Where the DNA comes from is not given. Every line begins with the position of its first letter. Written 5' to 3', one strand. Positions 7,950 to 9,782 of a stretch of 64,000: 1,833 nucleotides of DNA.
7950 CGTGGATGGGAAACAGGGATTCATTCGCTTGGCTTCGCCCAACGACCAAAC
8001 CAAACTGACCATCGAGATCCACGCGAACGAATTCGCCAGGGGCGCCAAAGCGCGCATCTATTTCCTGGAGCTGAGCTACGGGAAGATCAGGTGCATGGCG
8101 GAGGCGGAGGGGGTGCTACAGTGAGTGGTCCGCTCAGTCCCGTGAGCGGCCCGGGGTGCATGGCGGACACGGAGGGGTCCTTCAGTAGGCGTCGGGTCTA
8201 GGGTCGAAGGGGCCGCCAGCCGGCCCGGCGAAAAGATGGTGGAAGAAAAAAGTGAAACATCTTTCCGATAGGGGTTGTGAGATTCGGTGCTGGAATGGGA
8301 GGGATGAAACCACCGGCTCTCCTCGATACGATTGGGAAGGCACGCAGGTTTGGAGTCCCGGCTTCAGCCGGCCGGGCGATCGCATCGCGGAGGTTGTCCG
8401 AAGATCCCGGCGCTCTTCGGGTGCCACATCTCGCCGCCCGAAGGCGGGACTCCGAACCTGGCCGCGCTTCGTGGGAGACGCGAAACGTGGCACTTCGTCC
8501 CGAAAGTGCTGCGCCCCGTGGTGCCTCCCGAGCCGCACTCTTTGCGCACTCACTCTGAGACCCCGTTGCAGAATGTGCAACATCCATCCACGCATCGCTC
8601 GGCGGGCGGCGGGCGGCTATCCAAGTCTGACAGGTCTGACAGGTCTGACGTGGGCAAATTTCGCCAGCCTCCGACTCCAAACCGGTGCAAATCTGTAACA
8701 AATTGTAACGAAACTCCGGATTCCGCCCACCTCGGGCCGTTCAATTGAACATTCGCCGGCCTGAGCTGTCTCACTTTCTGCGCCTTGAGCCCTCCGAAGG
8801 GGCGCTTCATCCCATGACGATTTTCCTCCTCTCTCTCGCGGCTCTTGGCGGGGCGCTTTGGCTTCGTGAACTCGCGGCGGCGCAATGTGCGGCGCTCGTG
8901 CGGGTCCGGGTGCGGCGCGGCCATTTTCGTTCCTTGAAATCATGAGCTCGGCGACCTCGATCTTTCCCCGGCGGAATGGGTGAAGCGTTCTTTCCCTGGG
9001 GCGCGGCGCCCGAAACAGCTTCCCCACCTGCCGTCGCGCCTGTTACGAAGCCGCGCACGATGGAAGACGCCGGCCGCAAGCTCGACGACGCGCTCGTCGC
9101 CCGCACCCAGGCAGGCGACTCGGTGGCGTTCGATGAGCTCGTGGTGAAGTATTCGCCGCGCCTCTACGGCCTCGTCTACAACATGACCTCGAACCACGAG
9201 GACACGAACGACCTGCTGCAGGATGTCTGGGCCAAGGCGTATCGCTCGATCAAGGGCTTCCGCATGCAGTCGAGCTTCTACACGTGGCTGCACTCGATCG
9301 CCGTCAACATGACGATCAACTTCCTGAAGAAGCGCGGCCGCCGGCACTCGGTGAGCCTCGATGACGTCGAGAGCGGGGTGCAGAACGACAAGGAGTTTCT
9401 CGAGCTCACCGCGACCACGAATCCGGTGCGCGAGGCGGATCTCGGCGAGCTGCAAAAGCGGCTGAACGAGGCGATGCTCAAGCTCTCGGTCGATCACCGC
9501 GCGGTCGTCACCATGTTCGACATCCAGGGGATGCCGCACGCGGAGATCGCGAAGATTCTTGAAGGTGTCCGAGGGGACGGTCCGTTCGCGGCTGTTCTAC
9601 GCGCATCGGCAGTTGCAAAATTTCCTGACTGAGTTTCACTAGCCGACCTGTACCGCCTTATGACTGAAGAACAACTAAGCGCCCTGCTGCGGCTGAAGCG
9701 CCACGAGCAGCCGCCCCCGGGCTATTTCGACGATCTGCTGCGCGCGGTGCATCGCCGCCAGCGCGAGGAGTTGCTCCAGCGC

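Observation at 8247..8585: Array-associated end modules: 43-nt module X and a TTGCA-N5-TGCAA palindrome, also present as a stand-alone locus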

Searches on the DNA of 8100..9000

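Call 24: search_rna_families(source=window, start=8100, end=9000, threshold=evalue, max_evalue=10)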
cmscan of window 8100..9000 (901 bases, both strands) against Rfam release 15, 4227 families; matches with E-value up to 10: 2.
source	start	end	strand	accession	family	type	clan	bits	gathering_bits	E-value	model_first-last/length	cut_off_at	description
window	8345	8460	+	RF03891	mir-2545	Gene; miRNA;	-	23.4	94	0.098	1-118/118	no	mir-2545 microRNA precursor family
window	8935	8958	+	RF01119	sR32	Gene; snRNA; snoRNA; CD-box;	-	10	40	7.6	1-57/57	no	Small nucleolar RNA sR32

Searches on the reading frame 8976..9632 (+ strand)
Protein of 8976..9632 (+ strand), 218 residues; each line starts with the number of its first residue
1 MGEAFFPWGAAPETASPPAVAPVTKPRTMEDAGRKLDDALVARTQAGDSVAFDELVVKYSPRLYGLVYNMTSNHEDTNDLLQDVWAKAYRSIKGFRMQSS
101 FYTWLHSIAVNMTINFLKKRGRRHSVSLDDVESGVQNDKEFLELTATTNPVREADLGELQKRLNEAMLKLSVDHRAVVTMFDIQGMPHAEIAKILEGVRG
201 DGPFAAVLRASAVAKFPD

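Call 20: search_protein_families(library=pfam, proteins=[window:8976-9632:+], max_evalue=0.01)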
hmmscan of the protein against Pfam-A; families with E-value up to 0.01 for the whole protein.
window:8976-9632:+ (218 aa): 2 families
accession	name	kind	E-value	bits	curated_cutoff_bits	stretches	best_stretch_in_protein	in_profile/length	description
PF04542.20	Sigma70_r2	-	1.4e-16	60.5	24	1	55-123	1-71/71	Sigma-70 region 2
PF08281.18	Sigma70_r4_2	-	8.5e-07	29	25.7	1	162-195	3-36/54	Sigma-70, region 4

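Call 40: find_encoding_contigs(protein=window:8976-9632:+, flank=3000, max_places=6)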
Protein window:8976-9632:+ (218 aa): no gene with exactly this product is on record in the collection.

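Call 42: find_homologous_proteins(query=window:8976-9632:+, max_evalue=1e-20)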
Query window:8976-9632:+ (218 aa): 4434 proteins with E <= 1e-20 among 5029 candidates; the best 120 are listed.
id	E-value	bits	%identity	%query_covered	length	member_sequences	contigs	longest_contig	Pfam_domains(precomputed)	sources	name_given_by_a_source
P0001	2.6e-121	421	96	92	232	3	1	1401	PF07638.18,PF04545.23,PF04542.21,PF08281.19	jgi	jgi:RNA polymerase sigma-70 factor (ECF subfamily)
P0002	9.9e-116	403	90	92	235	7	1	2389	PF07638.18,PF04545.23,PF04542.21,PF08281.19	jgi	jgi:RNA polymerase sigma-70 factor (ECF subfamily)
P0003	4.0e-112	391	89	89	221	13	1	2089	PF07638.18,PF04545.23,PF04542.21,PF08281.19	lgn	-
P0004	2.6e-99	349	81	88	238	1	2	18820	PF07638.18,PF04545.23,PF04542.21,PF08281.19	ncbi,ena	-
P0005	2.5e-98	346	81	88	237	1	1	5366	PF07638.18,PF04545.23,PF04542.21,PF08281.19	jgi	jgi:RNA polymerase sigma-70 factor (ECF subfamily)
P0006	4.8e-98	345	80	88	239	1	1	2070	PF07638.18,PF04545.23,PF04542.21,PF08281.19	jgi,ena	-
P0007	4.9e-98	345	82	87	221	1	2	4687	PF07638.18,PF04545.23,PF04542.21,PF08281.19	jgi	jgi:RNA polymerase sigma-70 factor (ECF subfamily)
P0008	2.7e-97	343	78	89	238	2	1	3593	PF07638.18,PF04545.23,PF04542.21,PF08281.19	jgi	jgi:RNA polymerase sigma factor (sigma-70 family)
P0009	4.1e-97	342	80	88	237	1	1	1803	PF07638.18,PF04545.23,PF04542.21,PF08281.19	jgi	jgi:RNA polymerase sigma-70 factor (ECF subfamily)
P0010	6.4e-96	338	78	88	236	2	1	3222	PF07638.18,PF04545.23,PF04542.21,PF08281.19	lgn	-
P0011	8.3e-96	338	81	87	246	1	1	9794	PF07638.18,PF04545.23,PF04542.21,PF08281.19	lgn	-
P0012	1.2e-95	337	83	85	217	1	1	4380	PF07638.18,PF04545.23,PF04542.21,PF08281.19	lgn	-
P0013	1.4e-95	337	81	86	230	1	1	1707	PF07638.18,PF04545.23,PF04542.21,PF08281.19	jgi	jgi:RNA polymerase sigma-70 factor (ECF subfamily)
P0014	1.6e-95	337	78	88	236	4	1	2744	PF07638.18,PF04545.23,PF04542.21,PF08281.19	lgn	-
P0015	2.6e-95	336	92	74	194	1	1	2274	PF07638.18,PF04545.23,PF04542.21,PF08281.19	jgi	jgi:RNA polymerase sigma-70 factor (ECF subfamily)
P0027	8.7e-93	328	79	87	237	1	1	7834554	PF07638.18,PF04545.23,PF04542.21,PF08281.19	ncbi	ncbi:sigma-70 family RNA polymerase sigma factor [Verrucomicrobiota bacterium sgz303538]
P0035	9.6e-91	321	87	76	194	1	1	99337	PF07638.18,PF04545.23,PF04542.21,PF08281.19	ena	-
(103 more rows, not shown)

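Call 43: find_encoding_contigs(protein=P0002, flank=10000, max_places=3)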
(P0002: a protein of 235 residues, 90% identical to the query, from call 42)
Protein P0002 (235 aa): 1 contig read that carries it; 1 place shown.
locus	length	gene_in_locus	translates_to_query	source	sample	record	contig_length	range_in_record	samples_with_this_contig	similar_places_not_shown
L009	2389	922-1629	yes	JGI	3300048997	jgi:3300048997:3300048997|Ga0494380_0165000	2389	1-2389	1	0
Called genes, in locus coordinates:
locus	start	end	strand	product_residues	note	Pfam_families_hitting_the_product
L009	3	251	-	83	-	?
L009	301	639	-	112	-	PF09413:DUF2007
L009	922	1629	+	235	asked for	PF07638:Sigma70_ECF (faint), PF04542:Sigma70_r2, PF08281:Sigma70_r4_2, PF04545:Sigma70_r4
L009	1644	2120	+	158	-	-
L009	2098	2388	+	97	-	?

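Call 44: find_encoding_contigs(protein=P0004, flank=10000, max_places=3)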
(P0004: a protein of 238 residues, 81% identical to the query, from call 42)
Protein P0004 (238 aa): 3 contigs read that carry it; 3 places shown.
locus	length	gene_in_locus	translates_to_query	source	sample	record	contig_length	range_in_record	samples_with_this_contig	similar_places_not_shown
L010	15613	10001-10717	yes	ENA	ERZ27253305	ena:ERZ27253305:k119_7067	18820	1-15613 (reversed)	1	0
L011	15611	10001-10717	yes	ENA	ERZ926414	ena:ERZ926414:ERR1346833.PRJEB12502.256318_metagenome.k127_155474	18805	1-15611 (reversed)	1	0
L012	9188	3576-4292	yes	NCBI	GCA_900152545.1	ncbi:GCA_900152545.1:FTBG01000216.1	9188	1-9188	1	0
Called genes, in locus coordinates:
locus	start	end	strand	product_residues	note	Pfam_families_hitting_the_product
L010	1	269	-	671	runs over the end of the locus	PF00036:EF-hand_1 (faint), PF13202:EF-hand_5 (faint), PF13405:EF-hand_6 (faint), PF13499:EF-hand_7 (faint), PF00578:AhpC-TSA (weak), PF08534:Redoxin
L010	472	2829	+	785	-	PF07730:HisKA_3, PF13581:HATPase_c_2 (weak), PF02518:HATPase_c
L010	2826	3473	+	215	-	PF00072:Response_reg, PF00196:GerE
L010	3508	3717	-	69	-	-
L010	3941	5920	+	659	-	PF16396:DUF5005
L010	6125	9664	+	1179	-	PF02837:Glyco_hydro_2_N (faint), PF22666:Glyco_hydro_2_N2, PF00703:Glyco_hydro_2, PF02836:Glyco_hydro_2_C (faint), PF17786:Mannosidase_ig (weak), PF18368:Ig_GlcNase, PF11721:Malectin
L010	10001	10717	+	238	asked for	PF07638:Sigma70_ECF (weak), PF04542:Sigma70_r2, PF08281:Sigma70_r4_2, PF04545:Sigma70_r4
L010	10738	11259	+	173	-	-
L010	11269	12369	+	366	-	PF13365:Trypsin_2, PF13180:PDZ_2, PF17820:PDZ_6 (weak)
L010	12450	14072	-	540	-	PF18989:DUF5722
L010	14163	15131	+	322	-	PF00248:Aldo_ket_red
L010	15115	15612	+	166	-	?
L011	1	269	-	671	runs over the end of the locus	PF00036:EF-hand_1 (faint), PF13202:EF-hand_5 (faint), PF13405:EF-hand_6 (faint), PF13499:EF-hand_7 (faint), PF00578:AhpC-TSA (weak), PF08534:Redoxin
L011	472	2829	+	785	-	PF07730:HisKA_3, PF13581:HATPase_c_2 (weak), PF02518:HATPase_c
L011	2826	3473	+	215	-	PF00072:Response_reg, PF00196:GerE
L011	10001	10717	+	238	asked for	PF07638:Sigma70_ECF (weak), PF04542:Sigma70_r2, PF08281:Sigma70_r4_2, PF04545:Sigma70_r4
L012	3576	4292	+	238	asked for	PF07638:Sigma70_ECF (weak), PF04542:Sigma70_r2, PF08281:Sigma70_r4_2, PF04545:Sigma70_r4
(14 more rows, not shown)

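Call 45: find_encoding_contigs(protein=P0035, flank=10000, max_places=3)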
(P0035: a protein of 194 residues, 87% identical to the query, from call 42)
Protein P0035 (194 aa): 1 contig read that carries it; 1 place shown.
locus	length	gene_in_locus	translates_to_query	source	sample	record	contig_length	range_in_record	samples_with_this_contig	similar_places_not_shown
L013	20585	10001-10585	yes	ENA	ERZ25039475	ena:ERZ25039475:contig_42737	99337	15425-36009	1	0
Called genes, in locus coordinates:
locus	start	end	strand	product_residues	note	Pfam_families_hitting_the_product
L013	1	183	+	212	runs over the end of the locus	PF14791:DNA_pol_B_thumb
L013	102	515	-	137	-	-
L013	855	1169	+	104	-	-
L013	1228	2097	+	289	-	PF02018:CBM_4_9 (weak)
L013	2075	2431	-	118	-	-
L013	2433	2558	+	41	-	-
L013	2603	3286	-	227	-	-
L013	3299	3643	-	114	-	-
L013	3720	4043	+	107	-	-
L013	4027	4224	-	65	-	-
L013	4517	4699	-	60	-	-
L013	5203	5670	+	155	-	-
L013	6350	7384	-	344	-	PF04820:Trp_halogenase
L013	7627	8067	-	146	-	-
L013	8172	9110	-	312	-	PF04055:Radical_SAM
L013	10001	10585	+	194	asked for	PF07638:Sigma70_ECF (weak), PF04542:Sigma70_r2, PF08281:Sigma70_r4_2, PF04545:Sigma70_r4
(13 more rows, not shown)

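Call 46: find_encoding_contigs(protein=P0027, flank=10000, max_places=3)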
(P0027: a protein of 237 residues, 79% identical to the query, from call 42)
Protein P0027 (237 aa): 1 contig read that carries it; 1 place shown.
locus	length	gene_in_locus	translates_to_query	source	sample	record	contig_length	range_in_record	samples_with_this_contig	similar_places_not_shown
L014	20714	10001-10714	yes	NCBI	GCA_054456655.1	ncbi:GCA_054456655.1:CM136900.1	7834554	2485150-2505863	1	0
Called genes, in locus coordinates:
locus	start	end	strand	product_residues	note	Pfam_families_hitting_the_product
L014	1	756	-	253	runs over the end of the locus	-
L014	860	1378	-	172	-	PF14300:DMP19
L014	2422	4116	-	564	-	PF01548:DEDD_Tnp_IS110, PF02371:Transposase_20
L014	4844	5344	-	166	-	PF01047:MarR, PF12802:MarR_2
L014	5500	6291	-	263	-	PF00764:Arginosuc_synth (faint)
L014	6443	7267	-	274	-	PF06778:Chlor_dismutase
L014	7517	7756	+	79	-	PF13370:Fer4_13, PF13459:Fer4_15 (weak)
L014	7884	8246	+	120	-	PF05258:DciA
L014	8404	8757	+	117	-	PF02152:FolB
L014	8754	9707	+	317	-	PF02311:AraC_binding, PF07883:Cupin_2, PF00165:HTH_AraC (faint), PF12833:HTH_18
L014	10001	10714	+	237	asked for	PF07638:Sigma70_ECF (weak), PF04542:Sigma70_r2, PF08281:Sigma70_r4_2, PF04545:Sigma70_r4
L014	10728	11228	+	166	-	-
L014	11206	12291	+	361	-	PF13365:Trypsin_2, PF00595:PDZ (faint), PF13180:PDZ_2, PF17820:PDZ_6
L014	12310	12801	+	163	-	-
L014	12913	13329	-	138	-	PF02472:ExbD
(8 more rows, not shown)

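Call 61: find_encoding_contigs(protein=P0001, flank=3000, max_places=3)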
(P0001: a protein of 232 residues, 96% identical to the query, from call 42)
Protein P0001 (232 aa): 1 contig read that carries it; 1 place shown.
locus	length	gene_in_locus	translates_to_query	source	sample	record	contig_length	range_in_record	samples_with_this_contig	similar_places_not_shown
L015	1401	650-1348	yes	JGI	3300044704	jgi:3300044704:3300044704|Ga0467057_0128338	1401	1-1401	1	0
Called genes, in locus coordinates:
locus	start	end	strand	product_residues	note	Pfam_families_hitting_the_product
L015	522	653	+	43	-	-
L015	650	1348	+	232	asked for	PF07638:Sigma70_ECF (faint), PF04542:Sigma70_r2, PF08281:Sigma70_r4_2, PF04545:Sigma70_r4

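Call 62: find_encoding_contigs(protein=P0003, flank=3000, max_places=3)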
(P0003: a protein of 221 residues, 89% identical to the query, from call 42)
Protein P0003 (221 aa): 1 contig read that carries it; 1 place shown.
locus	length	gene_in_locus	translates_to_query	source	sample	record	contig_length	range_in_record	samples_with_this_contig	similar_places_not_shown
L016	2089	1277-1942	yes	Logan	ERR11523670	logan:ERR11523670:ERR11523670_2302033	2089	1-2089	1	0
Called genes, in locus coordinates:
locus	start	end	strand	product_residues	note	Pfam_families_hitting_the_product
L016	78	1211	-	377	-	PF00535:Glycos_transf_2, PF13641:Glyco_tranf_2_3 (weak)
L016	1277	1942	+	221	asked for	PF07638:Sigma70_ECF (weak), PF04542:Sigma70_r2, PF04545:Sigma70_r4, PF08281:Sigma70_r4_2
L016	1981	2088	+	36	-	?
